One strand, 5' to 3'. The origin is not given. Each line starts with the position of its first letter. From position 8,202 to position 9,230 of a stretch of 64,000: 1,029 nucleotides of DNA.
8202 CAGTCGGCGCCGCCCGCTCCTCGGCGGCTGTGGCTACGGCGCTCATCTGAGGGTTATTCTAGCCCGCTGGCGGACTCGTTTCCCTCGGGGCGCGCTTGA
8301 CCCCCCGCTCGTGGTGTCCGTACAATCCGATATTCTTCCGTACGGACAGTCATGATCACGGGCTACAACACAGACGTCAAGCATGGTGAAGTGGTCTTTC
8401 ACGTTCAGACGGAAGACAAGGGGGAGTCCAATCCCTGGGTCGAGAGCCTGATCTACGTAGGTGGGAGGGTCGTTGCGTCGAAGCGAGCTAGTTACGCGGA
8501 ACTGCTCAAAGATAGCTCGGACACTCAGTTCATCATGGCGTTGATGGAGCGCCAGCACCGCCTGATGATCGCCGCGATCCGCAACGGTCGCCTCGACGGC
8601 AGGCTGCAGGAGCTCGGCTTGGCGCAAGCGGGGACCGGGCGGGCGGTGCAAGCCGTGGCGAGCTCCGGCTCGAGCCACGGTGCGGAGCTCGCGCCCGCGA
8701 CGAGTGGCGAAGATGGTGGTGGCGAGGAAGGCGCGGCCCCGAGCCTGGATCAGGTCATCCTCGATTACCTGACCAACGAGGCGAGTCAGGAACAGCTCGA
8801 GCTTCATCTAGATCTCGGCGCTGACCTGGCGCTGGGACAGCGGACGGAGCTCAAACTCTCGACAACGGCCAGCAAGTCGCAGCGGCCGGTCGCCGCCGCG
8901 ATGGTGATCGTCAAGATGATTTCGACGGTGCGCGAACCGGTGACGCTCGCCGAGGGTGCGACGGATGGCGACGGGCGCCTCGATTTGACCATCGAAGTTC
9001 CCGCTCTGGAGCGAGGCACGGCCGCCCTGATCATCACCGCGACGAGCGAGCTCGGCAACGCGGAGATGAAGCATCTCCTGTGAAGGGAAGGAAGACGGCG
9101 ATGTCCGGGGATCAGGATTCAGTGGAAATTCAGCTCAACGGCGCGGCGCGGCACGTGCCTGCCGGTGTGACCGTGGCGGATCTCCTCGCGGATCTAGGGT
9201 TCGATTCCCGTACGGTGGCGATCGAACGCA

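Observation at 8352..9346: Two-gene operon: unknown 243-aa protein plus ThiS/MoaD-like ubiquitin-fold protein whose Gly-Gly is capped by an 8-residue tail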

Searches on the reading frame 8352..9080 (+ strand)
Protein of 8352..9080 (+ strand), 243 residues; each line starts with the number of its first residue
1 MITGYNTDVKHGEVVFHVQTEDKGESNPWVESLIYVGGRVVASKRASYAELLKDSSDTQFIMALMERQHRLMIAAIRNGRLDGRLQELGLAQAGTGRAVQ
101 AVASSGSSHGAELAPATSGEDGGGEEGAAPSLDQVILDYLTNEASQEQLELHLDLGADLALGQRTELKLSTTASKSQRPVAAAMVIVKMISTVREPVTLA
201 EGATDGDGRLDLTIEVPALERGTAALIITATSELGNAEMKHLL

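Call 4: search_protein_families(library=pfam, proteins=[window:8352-9080:+], max_evalue=1)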
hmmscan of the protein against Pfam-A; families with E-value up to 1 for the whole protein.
window:8352-9080:+ (243 aa): 1 family
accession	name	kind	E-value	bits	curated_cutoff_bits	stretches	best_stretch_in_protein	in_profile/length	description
PF11974.14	bMG3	-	0.0089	16.4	34.9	1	164-232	12-76/103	Bacterial alpha-2-macroglobulin MG3 domain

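Call 5: search_protein_families(library=ncbifam, proteins=[window:8352-9080:+], max_evalue=1)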
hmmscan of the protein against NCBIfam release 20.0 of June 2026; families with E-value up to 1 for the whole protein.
window:8352-9080:+ (243 aa): 2 families
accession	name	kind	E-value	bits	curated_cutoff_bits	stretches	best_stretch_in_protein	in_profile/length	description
NF053858.1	RomY_Nterm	subfamily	4e-29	100.9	50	1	1-82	1-82/83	RomY N-terminal domain-containing regulatory protein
NF005873.0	PRK07814.1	equivalog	0.012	15.1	346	1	154-234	32-111/263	SDR family oxidoreductase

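Call 8: find_homologous_proteins(query=window:8352-9080:+)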
Query window:8352-9080:+ (243 aa): 1928 proteins with E <= 0.001 among 3713 candidates; the best 120 are listed.
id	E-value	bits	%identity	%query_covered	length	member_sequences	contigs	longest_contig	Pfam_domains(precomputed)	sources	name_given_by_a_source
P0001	1.0e-147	507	100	100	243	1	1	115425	-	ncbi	-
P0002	7.3e-117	407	81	100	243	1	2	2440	-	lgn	-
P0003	1.5e-113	396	79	100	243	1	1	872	-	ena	-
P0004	1.7e-72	262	58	100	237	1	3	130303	-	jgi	jgi:hypothetical protein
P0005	1.4e-71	259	53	100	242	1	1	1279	-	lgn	-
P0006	1.5e-71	258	56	100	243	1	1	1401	-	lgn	-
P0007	1.9e-71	258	57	100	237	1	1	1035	-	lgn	-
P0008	2.1e-71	258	56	100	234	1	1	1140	-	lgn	-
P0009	2.2e-71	258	56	100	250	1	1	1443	-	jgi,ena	-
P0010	2.7e-71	258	57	100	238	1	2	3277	-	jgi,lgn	jgi:hypothetical protein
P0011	4.6e-71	257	56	100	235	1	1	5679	-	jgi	jgi:hypothetical protein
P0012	2.0e-70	255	56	100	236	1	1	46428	-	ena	-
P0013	2.1e-70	255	56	100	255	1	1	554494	-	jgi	jgi:hypothetical protein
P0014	2.1e-70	255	56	100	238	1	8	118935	-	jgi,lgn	-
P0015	2.4e-70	255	56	100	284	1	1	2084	-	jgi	jgi:hypothetical protein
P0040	3.2e-69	251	55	100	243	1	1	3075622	-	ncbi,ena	-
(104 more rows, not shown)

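Call 10: find_encoding_contigs(protein=P0001, flank=10000, max_places=3)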
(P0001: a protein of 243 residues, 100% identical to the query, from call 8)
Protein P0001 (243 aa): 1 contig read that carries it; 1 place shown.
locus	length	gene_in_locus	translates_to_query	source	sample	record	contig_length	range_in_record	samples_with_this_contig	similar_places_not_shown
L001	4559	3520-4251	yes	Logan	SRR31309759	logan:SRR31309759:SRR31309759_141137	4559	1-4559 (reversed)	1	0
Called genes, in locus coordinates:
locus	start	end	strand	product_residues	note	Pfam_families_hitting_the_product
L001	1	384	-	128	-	?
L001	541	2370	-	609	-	PF00317:Ribonuc_red_lgN, PF02867:Ribonuc_red_lgC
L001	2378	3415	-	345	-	PF04055:Radical_SAM, PF13353:Fer4_12 (weak), PF06463:Mob_synth_C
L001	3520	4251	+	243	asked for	-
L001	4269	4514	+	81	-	PF02597:ThiS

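Call 14: find_encoding_contigs(protein=P0040, flank=10000, max_places=2)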
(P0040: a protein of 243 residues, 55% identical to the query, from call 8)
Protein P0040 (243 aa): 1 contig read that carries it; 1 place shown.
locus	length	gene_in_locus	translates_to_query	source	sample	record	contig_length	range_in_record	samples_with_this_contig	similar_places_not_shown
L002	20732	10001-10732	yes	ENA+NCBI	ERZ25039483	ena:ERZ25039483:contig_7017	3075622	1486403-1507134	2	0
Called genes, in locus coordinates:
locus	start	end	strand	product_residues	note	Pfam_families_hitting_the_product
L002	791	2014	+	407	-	PF00078:RVT_1, PF08388:GIIM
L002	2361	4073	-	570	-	PF01966:HD, PF13487:HD_5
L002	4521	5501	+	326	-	PF01916:DS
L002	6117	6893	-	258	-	PF00378:ECH_1, PF16113:ECH_2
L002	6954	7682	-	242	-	PF07722:Peptidase_C26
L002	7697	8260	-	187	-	PF00108:Thiolase_N, PF02803:Thiolase_C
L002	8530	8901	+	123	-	-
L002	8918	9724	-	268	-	PF00378:ECH_1, PF16113:ECH_2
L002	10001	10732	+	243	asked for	-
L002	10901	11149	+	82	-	PF02597:ThiS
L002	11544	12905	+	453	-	PF05697:Trigger_N, PF05698:Trigger_C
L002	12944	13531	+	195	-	PF00574:CLP_protease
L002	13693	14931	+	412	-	PF06689:zf-C4_ClpX, PF00004:AAA, PF07724:AAA_2, PF07728:AAA_5 (faint), PF13401:AAA_22 (faint), PF10431:ClpB_D2-small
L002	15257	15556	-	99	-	-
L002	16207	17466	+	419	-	PF00004:AAA, PF22667:Lon_lid, PF05362:Lon_C, PF13541:ChlI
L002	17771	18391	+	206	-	PF03193:RsgA_GTPase (faint), PF01926:MMR_HSR1, PF02421:FeoB_N, PF00009:GTP_EFTU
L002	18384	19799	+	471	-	PF07498:Rho_N, PF07497:Rho_RNA_bind, PF00006:ATP-synt_ab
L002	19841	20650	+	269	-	PF02621:VitK2_biosynth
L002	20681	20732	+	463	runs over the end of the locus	PF01565:FAD_binding_4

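Call 15: find_encoding_contigs(protein=P0013, flank=10000, max_places=2)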
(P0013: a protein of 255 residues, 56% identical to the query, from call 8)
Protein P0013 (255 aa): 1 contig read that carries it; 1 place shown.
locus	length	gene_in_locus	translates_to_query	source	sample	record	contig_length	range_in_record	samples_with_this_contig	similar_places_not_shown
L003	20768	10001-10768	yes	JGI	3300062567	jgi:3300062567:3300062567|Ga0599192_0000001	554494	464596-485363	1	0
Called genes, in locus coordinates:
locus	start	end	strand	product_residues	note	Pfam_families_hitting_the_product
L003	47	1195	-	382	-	PF00266:Aminotran_5, PF22580:KYNU_C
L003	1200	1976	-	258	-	PF00378:ECH_1, PF16113:ECH_2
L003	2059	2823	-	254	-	PF00378:ECH_1, PF16113:ECH_2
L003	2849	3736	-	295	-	PF07722:Peptidase_C26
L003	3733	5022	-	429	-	PF00108:Thiolase_N, PF00109:ketoacyl-synt (weak), PF02803:Thiolase_C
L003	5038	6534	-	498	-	PF00171:Aldedh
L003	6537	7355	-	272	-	PF00378:ECH_1, PF16113:ECH_2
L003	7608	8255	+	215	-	-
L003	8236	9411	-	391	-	PF13353:Fer4_12 (weak), PF04055:Radical_SAM, PF06463:Mob_synth_C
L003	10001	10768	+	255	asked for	-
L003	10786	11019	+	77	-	PF02597:ThiS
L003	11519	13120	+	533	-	PF05697:Trigger_N, PF09312:SurA_N (faint), PF05698:Trigger_C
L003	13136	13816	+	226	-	PF00574:CLP_protease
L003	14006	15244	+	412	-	PF06689:zf-C4_ClpX, PF00004:AAA, PF07724:AAA_2, PF07728:AAA_5 (faint), PF13401:AAA_22 (faint), PF10431:ClpB_D2-small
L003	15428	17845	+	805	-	PF02190:LON_substr_bdg, PF05673:DUF815 (faint), PF00004:AAA, PF07728:AAA_5, PF22667:Lon_lid, PF05362:Lon_C, PF13541:ChlI (weak)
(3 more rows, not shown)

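Call 26: find_related_loci(query=window:8352-9080:+, collection=metagenome_contigs, flank=3000)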
Query window:8352-9080:+ (243 aa) in metagenome_contigs; peptide patterns used: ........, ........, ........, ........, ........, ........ (x = any residue, [..] = any of these).
600 stretches matched a pattern (row limit reached: there are more); 241 encode a relative of the query (tblastn E <= 1e-3); the best 80 are kept; 80 distinct loci.
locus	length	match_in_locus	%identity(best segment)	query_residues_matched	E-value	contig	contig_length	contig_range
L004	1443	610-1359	56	1-243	3e-82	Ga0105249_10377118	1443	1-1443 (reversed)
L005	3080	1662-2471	52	1-243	5e-78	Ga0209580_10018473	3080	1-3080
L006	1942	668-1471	51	1-243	4e-80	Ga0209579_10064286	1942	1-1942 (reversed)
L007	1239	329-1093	53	1-243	2e-82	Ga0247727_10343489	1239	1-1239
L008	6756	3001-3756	53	1-243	8e-77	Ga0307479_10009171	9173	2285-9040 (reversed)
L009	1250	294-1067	54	1-243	4e-82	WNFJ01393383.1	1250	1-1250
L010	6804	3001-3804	51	1-243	2e-76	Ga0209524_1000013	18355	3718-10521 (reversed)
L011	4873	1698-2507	51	1-243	2e-76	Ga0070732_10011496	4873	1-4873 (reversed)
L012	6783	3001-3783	52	1-243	4e-76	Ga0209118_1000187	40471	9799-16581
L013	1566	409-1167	51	1-243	3e-80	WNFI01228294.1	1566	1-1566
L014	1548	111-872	54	1-243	6e-80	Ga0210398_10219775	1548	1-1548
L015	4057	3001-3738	54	1-243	7e-76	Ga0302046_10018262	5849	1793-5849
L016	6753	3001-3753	55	1-243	6e-79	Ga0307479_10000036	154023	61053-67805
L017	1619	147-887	53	1-243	1e-78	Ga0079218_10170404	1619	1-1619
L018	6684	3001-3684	53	1-243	1e-74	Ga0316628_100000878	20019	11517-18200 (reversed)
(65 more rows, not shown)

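Call 30: predict_structure(alignment_id=A2)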
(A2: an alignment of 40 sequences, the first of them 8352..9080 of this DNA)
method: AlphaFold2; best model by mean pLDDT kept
length: 243 residues; sequences in the alignment: 40
mean_pLDDT: 84.0   pTM: 0.48
mean pLDDT of the five models: 84.0, 83.7, 83.1, 82.0, 80.8
residues with pLDDT >= 90: 152; 70-90: 50; 50-70: 9; < 50: 32
segments of 3 or more residues with pLDDT < 50: 94-125
pLDDT, mean of each block of 10 residues (from residue 1): 85 95 91 94 92 78 93 94 86 46 34 41 54 79 87 90 97 96 98 97 98 96 97 96 94
secondary structure, 60 per line:
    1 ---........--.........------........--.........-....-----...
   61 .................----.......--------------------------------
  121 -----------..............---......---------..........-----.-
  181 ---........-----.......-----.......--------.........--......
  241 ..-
elements in order: E4-11 E14-22 E29-36 E39-47 H49-52 H58-77 H82-88 H132-145 E149-154 E164-173 E184-191 E197-203 E209-215 E224-232 E235-242

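Call 33: fold_search(model_id=the predicted structure, library=pdb)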
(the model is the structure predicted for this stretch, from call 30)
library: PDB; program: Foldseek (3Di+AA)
matches with E <= 10: 1721; with E <= 0.001: 21
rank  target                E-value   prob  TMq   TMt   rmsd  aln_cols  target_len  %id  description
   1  6rpt_C                7.3e-05  1.00  0.31  0.59   3.9       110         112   16  Structure of tick complement inhibitor CirpT1 complexed with macroglobubulin domain 4 of human complement C5 (released 2020-01-08)
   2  4brj                  1.7e-04  1.00  0.31  0.55   4.4       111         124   11  Superoxide reductase (Neelaredoxin) from Ignicoccus hospitalis T24K (released 2014-06-11)
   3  5m52_A                1.7e-04  1.00  0.26  0.05   8.4       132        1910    9  Crystal structure of yeast Brr2 full-lenght in complex with Prp8 Jab1 domain (released 2016-12-07)
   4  9cyl_B                2.3e-04  0.99  0.22  0.27  17.7       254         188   10  Structure of LAG3 loop1 deletion bound to the MHC class II molecule I-A(b) (released 2024-08-21)
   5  9jz1_A                2.7e-04  1.00  0.29  0.29   3.9        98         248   14  Crystal structure of Nir2 C-terminal domain in complex with phosphate (released 2025-10-15)
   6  1d9k_D                2.7e-04  1.00  0.24  0.29  17.5       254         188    9  CRYSTAL STRUCTURE OF COMPLEX BETWEEN D10 TCR AND PMHC I-AK/CA (released 1999-12-15)
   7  9jtz_C                3.0e-04  1.00  0.31  0.31   3.8       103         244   14  Crystal structure of Nir2 C-terminal domain in complex with phosphatidic acid (released 2025-10-15)
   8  5lqw_C                3.0e-04  1.00  0.28  0.05   7.9       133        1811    9  yeast activated spliceosome (released 2016-10-05)
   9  7zfr_B                3.1e-04  1.00  0.25  0.30  17.3       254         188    7  Crystal structure of HLA-DP (DPA1*02:01-DPB1*01:01) in complex with a peptide bound in the reverse direction (released 2023-04-12)
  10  2pxy_D                3.1e-04  1.00  0.24  0.29  17.2       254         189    9  Crystal structures of immune receptor complexes (released 2007-10-09)
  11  4bk8                  3.3e-04  1.00  0.29  0.52   5.1       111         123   12  Superoxide reductase (Neelaredoxin) from Ignicoccus hospitalis (released 2014-04-02)
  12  5dca_A                4.1e-04  1.00  0.26  0.05   8.4       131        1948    9  Crystal structure of yeast full length Brr2 in complex with Prp8 Jab1 domain (released 2015-12-16)
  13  9jtz_B                4.5e-04  1.00  0.30  0.29   3.9       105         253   14  Crystal structure of Nir2 C-terminal domain in complex with phosphatidic acid (released 2025-10-15)
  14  9jz1_C                4.8e-04  1.00  0.30  0.30   3.8       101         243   14  Crystal structure of Nir2 C-terminal domain in complex with phosphate (released 2025-10-15)
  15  5o9z_C                4.8e-04  1.00  0.31  0.06   5.8       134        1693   10  Cryo-EM structure of a pre-catalytic human spliceosome primed for activation (B complex) (released 2017-08-16)
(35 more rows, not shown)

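Call 71: search_solved_structures(query=A2, max_evalue=1)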
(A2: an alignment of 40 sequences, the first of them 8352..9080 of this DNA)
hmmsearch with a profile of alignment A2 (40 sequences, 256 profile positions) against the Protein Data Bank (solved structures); distinct sequences matched with E-value up to 1: 28.
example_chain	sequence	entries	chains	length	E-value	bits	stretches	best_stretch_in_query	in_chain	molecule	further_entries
5ajs_A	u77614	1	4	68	0.11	15.2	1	50-93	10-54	THAP DOMAIN-CONTAINING PROTEIN 11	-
1bdf_A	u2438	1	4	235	0.16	14.8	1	135-230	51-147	RNA POLYMERASE ALPHA SUBUNIT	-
8gel_A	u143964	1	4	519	0.17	14.7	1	27-133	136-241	sC4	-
4yln_A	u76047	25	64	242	0.18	14.6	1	136-230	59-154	DNA-directed RNA polymerase subunit alpha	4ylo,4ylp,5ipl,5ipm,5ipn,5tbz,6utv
9gur_2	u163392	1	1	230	0.18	14.6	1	137-230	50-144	DNA-directed RNA polymerase subunit alpha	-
9zp1_A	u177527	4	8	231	0.19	14.5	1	137-230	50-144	DNA-directed RNA polymerase subunit alpha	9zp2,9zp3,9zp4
6awb_01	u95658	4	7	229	0.19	14.5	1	137-230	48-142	DNA-directed RNA polymerase subunit alpha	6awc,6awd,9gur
8g2w_G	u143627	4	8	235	0.19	14.5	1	137-230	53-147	DNA-directed RNA polymerase subunit alpha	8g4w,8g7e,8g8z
8g00_G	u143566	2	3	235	0.19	14.5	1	137-230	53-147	DNA-directed RNA polymerase subunit alpha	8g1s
8t0l_G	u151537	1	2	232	0.19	14.5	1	137-230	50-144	DNA-directed RNA polymerase subunit alpha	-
6vu3_AC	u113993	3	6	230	0.19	14.5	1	137-230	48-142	DNA-directed RNA polymerase subunit alpha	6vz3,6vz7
9dr1_G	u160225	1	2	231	0.19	14.5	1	137-230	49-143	DNA-directed RNA polymerase subunit alpha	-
7khe_A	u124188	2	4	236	0.19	14.5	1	137-230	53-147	DNA-directed RNA polymerase subunit alpha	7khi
8k58_A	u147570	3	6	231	0.19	14.5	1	137-230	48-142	DNA-directed RNA polymerase subunit alpha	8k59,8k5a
7mkn_A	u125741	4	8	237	0.19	14.5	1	137-230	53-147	DNA-directed RNA polymerase subunit alpha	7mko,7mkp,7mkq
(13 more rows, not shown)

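Call 77: find_encoding_contigs(protein=P0002, flank=3000, max_places=3)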
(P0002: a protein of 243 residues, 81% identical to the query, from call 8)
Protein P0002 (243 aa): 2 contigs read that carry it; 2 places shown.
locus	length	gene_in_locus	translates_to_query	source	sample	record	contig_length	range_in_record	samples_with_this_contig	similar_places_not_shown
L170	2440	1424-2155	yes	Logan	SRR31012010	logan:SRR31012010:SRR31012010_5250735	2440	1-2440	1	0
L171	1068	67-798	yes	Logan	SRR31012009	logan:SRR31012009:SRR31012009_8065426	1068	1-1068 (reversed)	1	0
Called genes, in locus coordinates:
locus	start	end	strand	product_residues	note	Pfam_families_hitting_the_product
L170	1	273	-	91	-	?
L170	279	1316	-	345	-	PF04055:Radical_SAM, PF13353:Fer4_12 (weak), PF06463:Mob_synth_C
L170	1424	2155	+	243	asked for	-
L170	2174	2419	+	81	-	PF02597:ThiS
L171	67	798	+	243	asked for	-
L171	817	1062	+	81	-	PF02597:ThiS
